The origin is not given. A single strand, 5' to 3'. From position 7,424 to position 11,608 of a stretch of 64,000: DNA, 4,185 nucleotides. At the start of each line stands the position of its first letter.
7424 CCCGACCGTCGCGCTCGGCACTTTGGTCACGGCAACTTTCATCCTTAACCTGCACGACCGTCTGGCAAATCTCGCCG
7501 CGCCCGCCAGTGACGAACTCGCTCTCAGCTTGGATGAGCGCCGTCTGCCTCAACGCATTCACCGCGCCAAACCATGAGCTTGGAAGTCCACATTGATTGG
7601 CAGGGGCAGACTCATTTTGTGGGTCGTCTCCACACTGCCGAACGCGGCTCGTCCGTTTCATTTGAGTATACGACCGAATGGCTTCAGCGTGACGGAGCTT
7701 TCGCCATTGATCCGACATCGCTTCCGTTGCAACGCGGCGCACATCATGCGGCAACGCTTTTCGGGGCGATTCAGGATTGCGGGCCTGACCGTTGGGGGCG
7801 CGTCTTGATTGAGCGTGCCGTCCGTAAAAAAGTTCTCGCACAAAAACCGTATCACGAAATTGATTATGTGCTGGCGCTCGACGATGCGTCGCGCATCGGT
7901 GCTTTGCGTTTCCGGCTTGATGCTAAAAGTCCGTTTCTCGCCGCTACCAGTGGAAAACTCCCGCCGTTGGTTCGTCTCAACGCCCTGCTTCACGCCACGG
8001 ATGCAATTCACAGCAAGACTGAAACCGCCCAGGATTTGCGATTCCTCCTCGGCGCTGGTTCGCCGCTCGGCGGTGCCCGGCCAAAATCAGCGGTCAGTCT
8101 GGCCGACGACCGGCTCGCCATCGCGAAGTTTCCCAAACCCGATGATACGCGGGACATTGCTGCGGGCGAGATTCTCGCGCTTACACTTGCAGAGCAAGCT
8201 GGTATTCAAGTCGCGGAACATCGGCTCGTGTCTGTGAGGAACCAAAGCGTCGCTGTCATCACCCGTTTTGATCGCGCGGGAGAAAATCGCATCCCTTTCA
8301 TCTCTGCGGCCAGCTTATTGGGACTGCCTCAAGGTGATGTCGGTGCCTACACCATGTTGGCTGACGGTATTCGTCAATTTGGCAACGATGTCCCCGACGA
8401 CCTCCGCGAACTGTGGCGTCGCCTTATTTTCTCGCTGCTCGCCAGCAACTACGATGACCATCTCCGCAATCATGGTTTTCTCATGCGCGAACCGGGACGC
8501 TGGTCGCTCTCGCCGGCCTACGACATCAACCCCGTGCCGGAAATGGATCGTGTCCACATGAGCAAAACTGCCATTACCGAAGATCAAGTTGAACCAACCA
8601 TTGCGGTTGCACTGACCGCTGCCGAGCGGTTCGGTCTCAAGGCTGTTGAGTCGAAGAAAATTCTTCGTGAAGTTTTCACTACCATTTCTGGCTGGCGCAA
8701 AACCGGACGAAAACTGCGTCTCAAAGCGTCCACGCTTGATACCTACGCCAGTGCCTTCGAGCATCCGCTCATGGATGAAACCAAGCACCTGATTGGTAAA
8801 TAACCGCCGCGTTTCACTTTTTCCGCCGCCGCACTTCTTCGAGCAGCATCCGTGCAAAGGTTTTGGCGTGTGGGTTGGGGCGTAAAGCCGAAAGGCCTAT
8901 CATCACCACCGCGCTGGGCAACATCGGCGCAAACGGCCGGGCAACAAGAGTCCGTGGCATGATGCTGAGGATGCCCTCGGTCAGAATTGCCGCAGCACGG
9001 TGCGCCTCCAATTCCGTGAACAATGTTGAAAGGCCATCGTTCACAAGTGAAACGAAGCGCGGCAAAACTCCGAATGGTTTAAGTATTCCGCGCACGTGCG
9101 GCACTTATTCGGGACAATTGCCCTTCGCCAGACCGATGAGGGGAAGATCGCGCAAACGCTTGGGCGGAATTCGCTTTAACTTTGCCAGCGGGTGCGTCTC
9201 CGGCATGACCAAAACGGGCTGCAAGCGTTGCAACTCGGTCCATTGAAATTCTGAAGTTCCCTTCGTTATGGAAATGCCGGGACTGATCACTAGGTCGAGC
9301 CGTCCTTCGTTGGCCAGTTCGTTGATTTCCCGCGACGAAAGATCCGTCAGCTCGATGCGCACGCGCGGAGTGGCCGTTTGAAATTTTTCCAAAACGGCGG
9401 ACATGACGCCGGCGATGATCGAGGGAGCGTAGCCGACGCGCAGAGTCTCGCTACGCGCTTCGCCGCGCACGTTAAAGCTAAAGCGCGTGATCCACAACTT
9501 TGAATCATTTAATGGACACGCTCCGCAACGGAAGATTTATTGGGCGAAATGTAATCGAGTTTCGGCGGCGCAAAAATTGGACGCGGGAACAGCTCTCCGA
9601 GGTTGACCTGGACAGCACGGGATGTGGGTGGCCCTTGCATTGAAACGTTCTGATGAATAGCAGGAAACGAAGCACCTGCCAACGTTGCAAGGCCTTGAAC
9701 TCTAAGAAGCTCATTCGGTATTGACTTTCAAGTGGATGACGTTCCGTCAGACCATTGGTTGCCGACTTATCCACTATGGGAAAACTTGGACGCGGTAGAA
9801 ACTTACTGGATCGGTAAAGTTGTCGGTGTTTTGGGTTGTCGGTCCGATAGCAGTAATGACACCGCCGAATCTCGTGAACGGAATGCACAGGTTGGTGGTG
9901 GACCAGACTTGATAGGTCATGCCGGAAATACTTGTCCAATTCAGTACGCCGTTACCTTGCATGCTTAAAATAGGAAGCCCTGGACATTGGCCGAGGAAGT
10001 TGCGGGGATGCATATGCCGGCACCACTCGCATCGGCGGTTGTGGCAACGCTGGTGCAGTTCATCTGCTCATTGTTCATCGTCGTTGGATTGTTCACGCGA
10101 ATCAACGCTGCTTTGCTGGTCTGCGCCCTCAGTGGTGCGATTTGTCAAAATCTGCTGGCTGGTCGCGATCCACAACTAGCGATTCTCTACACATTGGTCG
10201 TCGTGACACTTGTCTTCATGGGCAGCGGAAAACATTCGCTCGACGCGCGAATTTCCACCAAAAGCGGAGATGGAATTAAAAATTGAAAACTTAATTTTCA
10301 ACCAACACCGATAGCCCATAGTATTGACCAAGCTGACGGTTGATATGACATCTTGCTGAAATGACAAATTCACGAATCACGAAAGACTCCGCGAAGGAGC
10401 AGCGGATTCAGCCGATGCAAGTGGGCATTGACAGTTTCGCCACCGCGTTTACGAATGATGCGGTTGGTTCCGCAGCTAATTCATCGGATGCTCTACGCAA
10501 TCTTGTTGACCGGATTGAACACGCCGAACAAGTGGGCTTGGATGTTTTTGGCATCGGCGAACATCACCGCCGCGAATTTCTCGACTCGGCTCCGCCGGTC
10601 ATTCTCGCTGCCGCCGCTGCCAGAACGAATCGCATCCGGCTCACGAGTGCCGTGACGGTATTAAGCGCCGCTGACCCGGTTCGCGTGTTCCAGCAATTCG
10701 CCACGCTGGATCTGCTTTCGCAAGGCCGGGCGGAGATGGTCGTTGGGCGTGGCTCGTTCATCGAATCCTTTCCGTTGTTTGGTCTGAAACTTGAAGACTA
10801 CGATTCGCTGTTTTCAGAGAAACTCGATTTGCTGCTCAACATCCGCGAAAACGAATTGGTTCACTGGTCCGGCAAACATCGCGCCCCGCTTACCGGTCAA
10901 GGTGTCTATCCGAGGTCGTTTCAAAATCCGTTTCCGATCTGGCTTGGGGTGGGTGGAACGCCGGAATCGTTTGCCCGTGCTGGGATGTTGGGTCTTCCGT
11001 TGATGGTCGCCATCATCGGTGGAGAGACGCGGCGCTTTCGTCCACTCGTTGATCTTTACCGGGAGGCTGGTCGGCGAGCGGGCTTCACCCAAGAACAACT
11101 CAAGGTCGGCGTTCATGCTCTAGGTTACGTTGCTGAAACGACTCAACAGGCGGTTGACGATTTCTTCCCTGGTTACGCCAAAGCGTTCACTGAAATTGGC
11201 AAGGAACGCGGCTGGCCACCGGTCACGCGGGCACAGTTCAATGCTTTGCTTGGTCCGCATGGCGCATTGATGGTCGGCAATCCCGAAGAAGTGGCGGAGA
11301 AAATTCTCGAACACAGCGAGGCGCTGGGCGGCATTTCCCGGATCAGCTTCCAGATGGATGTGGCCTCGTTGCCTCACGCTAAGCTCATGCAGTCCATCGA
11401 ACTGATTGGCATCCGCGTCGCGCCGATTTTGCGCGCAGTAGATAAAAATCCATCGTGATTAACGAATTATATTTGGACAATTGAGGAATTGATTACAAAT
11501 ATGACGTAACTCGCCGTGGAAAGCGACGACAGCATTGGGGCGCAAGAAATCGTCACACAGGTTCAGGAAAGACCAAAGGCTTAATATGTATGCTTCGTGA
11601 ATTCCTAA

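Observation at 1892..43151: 41.2-kb integrative island at tRNA-Leu(CAA), bounded by a perfect 25-bp direct repeat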

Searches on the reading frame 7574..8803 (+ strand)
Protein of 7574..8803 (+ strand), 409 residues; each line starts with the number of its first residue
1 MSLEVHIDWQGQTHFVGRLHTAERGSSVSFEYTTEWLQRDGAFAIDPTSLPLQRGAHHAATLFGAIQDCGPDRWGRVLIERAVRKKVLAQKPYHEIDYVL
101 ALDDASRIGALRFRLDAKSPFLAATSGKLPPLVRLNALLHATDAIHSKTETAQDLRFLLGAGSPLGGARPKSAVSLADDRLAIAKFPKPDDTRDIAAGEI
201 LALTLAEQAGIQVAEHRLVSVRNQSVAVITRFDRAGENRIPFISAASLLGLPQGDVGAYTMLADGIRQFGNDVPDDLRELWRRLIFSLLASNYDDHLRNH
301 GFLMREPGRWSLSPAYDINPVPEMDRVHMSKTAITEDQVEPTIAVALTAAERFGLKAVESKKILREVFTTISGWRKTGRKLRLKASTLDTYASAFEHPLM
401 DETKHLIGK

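Call 8: search_protein_families(library=pfam, proteins=[window:7574-8803:+])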
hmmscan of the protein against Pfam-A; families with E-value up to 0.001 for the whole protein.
window:7574-8803:+ (409 aa): 2 families
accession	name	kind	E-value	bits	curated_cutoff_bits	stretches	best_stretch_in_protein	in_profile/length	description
PF07804.18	HipA_C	-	6.6e-46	157.1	30.5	1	165-371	3-209/213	HipA-like C-terminal domain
PF13657.11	Couple_hipA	-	1e-07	32.8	22.5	1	13-84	7-75/99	HipA N-terminal domain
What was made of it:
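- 7221..8803 (+): hipB-hipA toxin-antitoxin pair. HipA_C 6.6e-46 and Couple_hipA (call 8).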

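Call 59: search_protein_families(library=ncbifam, max_evalue=0.001, proteins=[window:7574-8803:+])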
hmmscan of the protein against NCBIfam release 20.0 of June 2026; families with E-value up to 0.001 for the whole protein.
window:7574-8803:+ (409 aa): 1 family
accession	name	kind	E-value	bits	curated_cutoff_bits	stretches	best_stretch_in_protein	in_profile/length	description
NF007297.0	PRK09775.1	equivalog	5.5e-15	55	401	1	161-363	202-420/446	type II toxin-antitoxin system HipA family toxin YjjJ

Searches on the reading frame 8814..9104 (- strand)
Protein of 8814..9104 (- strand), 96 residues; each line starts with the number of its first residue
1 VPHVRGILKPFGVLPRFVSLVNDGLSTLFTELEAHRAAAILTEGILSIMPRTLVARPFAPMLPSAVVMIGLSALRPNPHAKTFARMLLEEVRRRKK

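Call 8: search_protein_families(library=pfam, proteins=[window:8814-9104:-])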
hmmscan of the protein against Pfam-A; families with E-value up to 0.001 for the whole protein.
window:8814-9104:- (96 aa): 0 families

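Call 82: search_protein_families(library=pfam, max_evalue=0.01, proteins=[window:8814-9104:-])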
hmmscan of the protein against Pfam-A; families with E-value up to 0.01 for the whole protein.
window:8814-9104:- (96 aa): 0 families
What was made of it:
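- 8814..10286 (.): LysR substrate-domain fragment (Pfam hit on ORF 9105-9497; the adjacent ORF 8814-9104 is read as a further piece by inference, no family hit) and a DoxX fragment (9987-10286). ORF 8814-9104 gave no Pfam hit (calls 8, 82).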

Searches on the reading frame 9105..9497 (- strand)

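Call 9: search_protein_families(library=pfam, proteins=[window:9105-9497:-])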
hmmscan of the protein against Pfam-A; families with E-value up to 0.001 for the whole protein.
window:9105-9497:- (130 aa): 1 family
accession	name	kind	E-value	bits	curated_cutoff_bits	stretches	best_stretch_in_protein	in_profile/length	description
PF03466.25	LysR_substrate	-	3.9e-20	72.6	28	1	14-128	3-114/209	LysR substrate binding domain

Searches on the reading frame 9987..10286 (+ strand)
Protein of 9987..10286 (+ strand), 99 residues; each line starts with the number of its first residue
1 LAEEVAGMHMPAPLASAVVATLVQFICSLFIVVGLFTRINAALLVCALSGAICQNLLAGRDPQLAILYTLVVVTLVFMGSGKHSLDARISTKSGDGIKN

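Call 54: search_protein_families(library=pfam, max_evalue=0.01, proteins=[window:9987-10286:+])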
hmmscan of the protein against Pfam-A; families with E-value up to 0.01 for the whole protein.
window:9987-10286:+ (99 aa): 2 families
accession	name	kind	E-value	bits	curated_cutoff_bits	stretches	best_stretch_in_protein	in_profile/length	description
PF07681.17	DoxX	-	9.7e-09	36.2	23.6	1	2-52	30-80/85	DoxX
PF04173.18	DoxD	-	1.9e-06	28.4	22.7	1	17-95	68-150/167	TQO small subunit DoxD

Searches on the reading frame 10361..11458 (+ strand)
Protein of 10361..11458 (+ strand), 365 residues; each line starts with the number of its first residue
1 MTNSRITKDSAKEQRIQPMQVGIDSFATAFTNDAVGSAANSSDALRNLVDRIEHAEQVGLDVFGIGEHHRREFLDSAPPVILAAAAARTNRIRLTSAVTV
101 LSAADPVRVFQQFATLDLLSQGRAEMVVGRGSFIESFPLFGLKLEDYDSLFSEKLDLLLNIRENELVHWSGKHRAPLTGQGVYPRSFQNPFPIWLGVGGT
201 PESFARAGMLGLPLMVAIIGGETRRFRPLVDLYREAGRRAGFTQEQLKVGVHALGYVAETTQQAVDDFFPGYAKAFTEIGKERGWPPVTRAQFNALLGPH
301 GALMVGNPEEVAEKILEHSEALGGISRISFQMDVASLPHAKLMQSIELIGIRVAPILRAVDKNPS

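Call 9: search_protein_families(library=pfam, proteins=[window:10361-11458:+])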
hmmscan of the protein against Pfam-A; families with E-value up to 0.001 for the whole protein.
window:10361-11458:+ (365 aa): 1 family
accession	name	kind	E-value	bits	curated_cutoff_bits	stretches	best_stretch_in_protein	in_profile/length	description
PF00296.26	Bac_luciferase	-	8.8e-55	186.7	27.9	1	36-321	15-309/314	Luciferase-like monooxygenase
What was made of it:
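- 10361..11458 (+): Luciferase-like monooxygenase. PF00296, 8.8e-55 (call 9).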
